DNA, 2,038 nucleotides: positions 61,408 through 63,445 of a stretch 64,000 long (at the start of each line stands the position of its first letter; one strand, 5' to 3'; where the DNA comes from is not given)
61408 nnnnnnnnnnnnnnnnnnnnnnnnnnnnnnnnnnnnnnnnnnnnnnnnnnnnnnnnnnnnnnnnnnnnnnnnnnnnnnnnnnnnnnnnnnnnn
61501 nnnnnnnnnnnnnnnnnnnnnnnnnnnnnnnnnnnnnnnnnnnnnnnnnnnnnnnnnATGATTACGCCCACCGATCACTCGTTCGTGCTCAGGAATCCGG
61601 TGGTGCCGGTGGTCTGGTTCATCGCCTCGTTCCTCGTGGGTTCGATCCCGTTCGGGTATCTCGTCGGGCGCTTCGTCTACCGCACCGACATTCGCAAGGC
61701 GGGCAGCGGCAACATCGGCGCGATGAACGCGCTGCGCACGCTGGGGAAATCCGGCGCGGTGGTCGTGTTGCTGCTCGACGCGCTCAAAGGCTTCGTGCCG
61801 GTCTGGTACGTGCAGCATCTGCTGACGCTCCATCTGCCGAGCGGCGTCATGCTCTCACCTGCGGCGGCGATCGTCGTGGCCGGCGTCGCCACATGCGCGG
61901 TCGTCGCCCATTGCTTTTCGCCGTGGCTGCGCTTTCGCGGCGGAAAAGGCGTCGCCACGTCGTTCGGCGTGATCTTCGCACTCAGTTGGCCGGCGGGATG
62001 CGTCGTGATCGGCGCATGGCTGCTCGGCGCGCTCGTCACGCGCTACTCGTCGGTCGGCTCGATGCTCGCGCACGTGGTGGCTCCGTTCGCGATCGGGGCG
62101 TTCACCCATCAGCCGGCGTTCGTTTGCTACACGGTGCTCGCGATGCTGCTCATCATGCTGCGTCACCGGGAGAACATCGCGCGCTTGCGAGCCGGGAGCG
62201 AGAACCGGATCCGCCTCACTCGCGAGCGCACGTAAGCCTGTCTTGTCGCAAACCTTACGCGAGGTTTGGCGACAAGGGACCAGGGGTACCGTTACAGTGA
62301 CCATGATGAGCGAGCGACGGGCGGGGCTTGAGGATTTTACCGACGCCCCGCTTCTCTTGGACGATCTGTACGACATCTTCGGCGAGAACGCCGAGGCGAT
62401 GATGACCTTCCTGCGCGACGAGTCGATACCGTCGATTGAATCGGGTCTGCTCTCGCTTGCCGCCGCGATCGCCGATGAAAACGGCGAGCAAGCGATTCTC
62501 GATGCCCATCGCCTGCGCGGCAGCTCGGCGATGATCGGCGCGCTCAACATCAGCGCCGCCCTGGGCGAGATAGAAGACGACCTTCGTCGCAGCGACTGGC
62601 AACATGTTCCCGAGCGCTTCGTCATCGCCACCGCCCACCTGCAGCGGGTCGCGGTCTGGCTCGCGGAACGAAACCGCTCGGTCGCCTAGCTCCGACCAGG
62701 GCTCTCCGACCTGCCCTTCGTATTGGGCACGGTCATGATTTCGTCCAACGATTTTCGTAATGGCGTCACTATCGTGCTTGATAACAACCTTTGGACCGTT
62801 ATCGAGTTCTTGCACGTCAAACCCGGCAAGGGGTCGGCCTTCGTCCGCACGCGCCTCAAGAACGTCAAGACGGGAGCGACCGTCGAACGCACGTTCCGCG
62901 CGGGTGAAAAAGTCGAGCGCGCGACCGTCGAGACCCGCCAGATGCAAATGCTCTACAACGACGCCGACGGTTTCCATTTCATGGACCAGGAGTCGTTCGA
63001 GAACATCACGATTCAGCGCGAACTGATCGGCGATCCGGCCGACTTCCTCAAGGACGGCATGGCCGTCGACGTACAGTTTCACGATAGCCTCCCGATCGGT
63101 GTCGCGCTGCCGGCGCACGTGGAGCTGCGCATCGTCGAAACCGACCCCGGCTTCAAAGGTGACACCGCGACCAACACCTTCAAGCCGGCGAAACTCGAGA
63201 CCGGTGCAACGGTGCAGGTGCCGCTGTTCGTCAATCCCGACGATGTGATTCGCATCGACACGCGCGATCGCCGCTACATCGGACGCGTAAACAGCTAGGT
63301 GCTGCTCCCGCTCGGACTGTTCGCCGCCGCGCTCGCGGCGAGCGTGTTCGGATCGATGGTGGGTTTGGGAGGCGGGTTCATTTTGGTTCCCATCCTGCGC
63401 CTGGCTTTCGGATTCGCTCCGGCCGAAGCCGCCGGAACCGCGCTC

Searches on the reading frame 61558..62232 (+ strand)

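Call 47: search_protein_families(library=pfam, proteins=[window:61558-62232:+], max_evalue=0.01)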
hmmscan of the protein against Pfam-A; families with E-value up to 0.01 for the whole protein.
window:61558-62232:+ (225 aa): 1 family
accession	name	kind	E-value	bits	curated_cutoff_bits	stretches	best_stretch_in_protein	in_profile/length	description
PF02660.20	G3P_acyltransf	-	7.8e-51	172.8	24.1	1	24-210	2-164/164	Glycerol-3-phosphate acyltransferase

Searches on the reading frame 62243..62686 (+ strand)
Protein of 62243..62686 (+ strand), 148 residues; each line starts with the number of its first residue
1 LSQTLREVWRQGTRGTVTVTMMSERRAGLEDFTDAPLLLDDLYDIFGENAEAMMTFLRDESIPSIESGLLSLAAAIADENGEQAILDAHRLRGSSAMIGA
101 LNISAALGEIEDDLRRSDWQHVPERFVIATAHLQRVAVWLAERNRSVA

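Call 30: search_protein_families(library=pfam, proteins=[window:62243-62686:+], max_evalue=0.001)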
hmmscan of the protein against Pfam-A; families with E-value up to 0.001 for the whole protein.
window:62243-62686:+ (148 aa): 1 family
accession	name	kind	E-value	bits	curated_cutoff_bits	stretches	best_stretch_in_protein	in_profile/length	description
PF01627.28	Hpt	-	5e-08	33.5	24.6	1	66-133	11-78/84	Hpt domain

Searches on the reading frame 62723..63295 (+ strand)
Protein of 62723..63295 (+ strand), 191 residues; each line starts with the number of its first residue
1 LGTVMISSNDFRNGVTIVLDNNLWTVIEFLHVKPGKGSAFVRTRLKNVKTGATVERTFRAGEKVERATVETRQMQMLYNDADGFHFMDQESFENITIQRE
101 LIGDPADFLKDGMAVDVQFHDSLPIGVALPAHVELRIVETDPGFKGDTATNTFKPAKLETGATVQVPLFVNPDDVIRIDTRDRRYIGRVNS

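Call 30: search_protein_families(library=pfam, proteins=[window:62723-63295:+], max_evalue=0.001)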
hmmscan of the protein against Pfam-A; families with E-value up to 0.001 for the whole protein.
window:62723-63295:+ (191 aa): 3 families
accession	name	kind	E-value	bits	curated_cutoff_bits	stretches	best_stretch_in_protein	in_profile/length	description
PF08207.18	EFP_N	-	5.9e-28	97.1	23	1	7-64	1-58/58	Elongation factor P (EF-P) KOW-like domain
PF09285.17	Elong-fact-P_C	-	2.1e-26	91.8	25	1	133-188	1-56/56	Elongation factor P, C-terminal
PF01132.26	EFP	-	1.4e-20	73.4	27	1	72-125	1-54/54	Elongation factor P (EF-P) OB domain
